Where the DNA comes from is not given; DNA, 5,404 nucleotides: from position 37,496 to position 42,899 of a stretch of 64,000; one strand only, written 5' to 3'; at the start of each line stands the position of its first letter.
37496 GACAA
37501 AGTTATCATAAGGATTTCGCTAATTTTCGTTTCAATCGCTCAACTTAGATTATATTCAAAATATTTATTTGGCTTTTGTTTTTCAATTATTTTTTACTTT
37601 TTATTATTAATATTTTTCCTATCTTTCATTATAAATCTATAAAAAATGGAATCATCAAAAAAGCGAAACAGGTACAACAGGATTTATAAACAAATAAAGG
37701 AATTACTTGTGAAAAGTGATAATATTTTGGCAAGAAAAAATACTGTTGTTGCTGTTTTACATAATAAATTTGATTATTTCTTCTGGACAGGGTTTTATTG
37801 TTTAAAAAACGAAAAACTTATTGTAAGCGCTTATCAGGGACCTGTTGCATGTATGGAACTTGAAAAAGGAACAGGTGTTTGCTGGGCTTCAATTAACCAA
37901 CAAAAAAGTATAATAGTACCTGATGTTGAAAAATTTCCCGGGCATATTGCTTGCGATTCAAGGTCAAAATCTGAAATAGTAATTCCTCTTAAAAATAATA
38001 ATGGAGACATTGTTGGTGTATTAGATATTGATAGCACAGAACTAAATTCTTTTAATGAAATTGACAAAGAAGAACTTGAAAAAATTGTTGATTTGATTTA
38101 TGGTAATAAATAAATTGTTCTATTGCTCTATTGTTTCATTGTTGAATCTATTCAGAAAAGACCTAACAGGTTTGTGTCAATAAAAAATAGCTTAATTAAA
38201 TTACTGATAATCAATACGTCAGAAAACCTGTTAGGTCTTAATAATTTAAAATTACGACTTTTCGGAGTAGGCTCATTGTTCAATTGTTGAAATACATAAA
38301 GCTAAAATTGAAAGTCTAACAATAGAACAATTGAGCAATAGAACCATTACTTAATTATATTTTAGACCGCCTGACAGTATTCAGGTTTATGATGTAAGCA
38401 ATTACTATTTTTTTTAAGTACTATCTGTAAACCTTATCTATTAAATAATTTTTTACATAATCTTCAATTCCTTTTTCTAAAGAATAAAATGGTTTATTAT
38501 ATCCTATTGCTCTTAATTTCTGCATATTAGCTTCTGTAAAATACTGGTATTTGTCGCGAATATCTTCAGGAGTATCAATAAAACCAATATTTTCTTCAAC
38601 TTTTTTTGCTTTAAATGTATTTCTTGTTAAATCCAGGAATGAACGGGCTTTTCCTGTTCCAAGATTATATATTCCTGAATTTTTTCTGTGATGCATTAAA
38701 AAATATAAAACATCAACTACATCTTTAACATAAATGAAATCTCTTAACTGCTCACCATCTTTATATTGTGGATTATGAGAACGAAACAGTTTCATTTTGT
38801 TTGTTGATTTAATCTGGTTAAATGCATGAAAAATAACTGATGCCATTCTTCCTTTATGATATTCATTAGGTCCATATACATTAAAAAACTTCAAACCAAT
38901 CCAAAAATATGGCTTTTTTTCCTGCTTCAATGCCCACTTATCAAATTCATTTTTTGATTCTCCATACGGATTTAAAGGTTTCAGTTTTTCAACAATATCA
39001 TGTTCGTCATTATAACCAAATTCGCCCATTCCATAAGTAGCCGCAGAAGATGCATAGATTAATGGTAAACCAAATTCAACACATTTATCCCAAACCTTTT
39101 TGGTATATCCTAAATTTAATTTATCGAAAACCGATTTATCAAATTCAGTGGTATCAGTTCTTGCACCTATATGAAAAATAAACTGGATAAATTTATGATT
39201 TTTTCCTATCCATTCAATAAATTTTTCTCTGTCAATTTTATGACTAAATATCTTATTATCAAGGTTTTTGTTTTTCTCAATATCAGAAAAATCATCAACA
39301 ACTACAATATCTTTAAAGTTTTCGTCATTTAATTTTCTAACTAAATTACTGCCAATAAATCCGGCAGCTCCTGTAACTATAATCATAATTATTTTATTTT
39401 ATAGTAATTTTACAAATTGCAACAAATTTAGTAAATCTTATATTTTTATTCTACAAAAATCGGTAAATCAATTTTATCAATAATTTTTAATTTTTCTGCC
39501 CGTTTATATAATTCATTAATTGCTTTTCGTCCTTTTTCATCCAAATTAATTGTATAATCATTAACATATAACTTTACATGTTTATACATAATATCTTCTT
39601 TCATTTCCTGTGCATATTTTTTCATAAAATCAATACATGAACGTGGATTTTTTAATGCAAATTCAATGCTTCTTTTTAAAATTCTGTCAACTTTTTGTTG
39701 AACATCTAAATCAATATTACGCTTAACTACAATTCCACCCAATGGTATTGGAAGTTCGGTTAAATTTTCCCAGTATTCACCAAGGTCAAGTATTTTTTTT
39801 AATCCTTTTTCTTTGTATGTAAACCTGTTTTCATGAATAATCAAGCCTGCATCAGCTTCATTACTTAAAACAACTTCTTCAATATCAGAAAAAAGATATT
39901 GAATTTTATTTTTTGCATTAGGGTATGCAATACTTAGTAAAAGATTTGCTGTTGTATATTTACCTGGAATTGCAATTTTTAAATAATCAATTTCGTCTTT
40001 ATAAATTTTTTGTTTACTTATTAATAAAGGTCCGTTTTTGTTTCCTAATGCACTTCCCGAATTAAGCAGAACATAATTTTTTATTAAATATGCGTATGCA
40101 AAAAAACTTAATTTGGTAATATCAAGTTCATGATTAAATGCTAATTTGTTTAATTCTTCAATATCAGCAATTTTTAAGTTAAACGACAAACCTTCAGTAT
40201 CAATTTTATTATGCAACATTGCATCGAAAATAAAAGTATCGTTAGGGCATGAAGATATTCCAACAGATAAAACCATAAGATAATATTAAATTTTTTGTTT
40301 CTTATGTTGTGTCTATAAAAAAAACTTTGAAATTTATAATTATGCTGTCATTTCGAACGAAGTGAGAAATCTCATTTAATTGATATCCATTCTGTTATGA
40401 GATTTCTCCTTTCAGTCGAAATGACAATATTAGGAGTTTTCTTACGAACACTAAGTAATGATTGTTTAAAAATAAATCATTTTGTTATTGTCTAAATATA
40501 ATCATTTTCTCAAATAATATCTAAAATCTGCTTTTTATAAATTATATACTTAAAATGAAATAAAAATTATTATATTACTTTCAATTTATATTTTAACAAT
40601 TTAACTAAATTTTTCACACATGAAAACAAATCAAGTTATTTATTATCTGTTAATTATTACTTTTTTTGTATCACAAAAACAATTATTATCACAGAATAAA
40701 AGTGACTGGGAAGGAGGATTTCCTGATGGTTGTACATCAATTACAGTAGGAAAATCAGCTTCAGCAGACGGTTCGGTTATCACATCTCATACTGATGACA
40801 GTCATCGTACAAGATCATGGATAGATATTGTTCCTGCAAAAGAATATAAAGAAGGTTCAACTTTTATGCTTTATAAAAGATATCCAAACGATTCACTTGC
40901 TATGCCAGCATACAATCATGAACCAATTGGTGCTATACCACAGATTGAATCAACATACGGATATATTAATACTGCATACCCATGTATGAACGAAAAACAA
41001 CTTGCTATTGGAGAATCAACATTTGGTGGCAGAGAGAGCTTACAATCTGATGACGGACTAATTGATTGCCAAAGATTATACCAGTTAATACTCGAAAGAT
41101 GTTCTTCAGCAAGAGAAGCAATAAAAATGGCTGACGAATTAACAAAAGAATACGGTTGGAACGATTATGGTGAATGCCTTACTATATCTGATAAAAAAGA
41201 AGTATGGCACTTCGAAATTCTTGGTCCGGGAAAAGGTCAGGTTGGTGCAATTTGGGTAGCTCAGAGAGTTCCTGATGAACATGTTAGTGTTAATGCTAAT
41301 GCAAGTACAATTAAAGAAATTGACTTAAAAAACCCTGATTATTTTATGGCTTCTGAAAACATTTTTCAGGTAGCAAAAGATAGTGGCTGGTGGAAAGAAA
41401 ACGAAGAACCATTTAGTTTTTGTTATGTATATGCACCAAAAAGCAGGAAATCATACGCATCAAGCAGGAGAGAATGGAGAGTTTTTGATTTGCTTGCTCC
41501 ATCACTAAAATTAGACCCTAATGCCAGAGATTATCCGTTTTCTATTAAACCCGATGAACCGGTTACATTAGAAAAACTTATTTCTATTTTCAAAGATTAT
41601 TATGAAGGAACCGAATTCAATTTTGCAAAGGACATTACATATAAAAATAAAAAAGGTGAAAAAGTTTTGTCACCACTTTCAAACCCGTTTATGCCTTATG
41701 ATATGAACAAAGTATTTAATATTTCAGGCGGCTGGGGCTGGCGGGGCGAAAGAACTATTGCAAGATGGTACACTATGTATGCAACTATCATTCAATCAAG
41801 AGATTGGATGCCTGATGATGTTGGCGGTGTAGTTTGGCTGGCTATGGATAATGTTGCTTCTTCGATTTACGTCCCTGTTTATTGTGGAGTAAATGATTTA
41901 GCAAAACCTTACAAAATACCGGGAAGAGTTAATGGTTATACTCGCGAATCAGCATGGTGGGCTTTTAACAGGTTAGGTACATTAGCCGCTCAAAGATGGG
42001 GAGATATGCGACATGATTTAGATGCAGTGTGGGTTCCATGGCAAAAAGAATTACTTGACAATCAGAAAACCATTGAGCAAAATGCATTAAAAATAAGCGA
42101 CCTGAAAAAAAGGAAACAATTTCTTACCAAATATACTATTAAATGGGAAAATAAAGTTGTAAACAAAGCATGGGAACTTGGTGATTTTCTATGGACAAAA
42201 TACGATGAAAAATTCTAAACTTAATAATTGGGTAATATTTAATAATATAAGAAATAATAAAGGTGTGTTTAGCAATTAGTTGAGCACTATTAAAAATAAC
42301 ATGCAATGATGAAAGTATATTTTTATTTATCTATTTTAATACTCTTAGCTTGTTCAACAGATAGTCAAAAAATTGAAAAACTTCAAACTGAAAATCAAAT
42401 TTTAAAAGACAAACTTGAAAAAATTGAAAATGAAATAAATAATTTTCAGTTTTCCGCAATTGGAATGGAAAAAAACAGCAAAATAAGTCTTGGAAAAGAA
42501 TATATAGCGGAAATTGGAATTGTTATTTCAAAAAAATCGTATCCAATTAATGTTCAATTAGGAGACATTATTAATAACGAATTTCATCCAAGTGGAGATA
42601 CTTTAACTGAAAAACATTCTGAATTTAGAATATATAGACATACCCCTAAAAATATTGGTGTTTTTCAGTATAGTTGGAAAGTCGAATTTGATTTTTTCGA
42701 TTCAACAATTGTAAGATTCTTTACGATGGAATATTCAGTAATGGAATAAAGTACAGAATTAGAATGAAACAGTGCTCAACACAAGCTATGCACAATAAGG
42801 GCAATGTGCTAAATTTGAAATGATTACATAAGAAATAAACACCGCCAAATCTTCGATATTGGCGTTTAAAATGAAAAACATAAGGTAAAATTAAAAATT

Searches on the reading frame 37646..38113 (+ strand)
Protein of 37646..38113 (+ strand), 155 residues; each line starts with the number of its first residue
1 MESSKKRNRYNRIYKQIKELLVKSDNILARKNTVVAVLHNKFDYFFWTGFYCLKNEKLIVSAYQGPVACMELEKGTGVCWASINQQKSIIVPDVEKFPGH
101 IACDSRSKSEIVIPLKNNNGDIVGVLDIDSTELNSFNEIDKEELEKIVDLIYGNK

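Call 7: search_protein_families(library=pfam, proteins=[window:37646-38113:+], max_evalue=0.001)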
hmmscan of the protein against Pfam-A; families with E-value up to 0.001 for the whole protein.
window:37646-38113:+ (155 aa): 2 families
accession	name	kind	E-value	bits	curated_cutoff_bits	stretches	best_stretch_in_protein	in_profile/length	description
PF13185.12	GAF_2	-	3.9e-09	37.3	28.6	1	55-151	29-131/136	GAF domain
PF01590.32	GAF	-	1.3e-07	32.6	22.4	1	61-151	38-129/133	GAF domain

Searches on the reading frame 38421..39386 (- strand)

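Call 14: search_protein_families(library=pfam, proteins=[window:38421-39386:-], max_evalue=0.1)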
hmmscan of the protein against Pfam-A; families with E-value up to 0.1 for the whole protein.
window:38421-39386:- (321 aa): 6 families
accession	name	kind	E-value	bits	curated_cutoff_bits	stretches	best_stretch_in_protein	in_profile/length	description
PF01370.27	Epimerase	-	4.3e-39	134.8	20.9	1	2-243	1-240/240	NAD dependent epimerase/dehydratase family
PF16363.11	GDP_Man_Dehyd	-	9.4e-18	65.2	27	1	3-263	1-268/332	GDP-mannose 4,6 dehydratase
PF01073.25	3Beta_HSD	-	1.4e-11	44.4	22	1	3-225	1-223/280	3-beta hydroxysteroid dehydrogenase/isomerase family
PF04321.23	RmlD_sub_bind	-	1.4e-10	41.2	27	1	2-264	3-234/287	RmlD substrate binding domain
PF02719.21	Polysacc_synt_2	-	0.0002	21.1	20.2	1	2-33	1-32/293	Polysaccharide biosynthesis protein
PF07993.18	NAD_binding_4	-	0.001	18.7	20.1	0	4-27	1-26/258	Male sterility protein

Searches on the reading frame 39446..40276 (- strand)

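Call 14: search_protein_families(library=pfam, proteins=[window:39446-40276:-], max_evalue=0.1)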
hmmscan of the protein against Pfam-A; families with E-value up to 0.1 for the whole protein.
window:39446-40276:- (276 aa): 1 family
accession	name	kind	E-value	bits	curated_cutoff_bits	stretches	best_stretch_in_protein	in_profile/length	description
PF02621.19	VitK2_biosynth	-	1.6e-76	257.6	26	1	3-261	1-251/252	Menaquinone biosynthesis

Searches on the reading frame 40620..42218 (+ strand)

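Call 6: search_protein_families(library=pfam, proteins=[window:40620-42218:+], max_evalue=0.001)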
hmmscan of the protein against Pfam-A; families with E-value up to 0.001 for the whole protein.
window:40620-42218:+ (532 aa): 1 family
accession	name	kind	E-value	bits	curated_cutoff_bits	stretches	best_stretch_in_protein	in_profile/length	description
PF03577.20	Peptidase_C69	-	2.6e-63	214.8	23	1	38-470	2-399/402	Peptidase family C69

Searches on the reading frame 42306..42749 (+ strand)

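Call 6: search_protein_families(library=pfam, proteins=[window:42306-42749:+], max_evalue=0.001)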
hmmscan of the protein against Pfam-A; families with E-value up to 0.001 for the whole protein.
window:42306-42749:+ (147 aa): 0 families

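Call 14: search_protein_families(library=pfam, proteins=[window:42306-42749:+], max_evalue=0.1)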
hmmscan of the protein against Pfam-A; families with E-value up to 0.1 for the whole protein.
window:42306-42749:+ (147 aa): 3 families
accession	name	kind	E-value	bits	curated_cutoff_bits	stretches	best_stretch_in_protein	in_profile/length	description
PF03921.20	ICAM_N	-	0.014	15.5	21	1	14-55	23-63/91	Intercellular adhesion molecule (ICAM), N-terminal domain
PF21924.1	XRCC4_CC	-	0.049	14.2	27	1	16-47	17-49/78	XRCC4 coiled-coil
PF00170.26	bZIP_1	-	0.096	13.2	27.6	0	21-46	33-58/64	bZIP transcription factor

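Call 17: search_protein_families(library=ncbifam, proteins=[window:42306-42749:+], max_evalue=0.001)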
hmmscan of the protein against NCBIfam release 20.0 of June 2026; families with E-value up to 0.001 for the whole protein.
window:42306-42749:+ (147 aa): 0 families
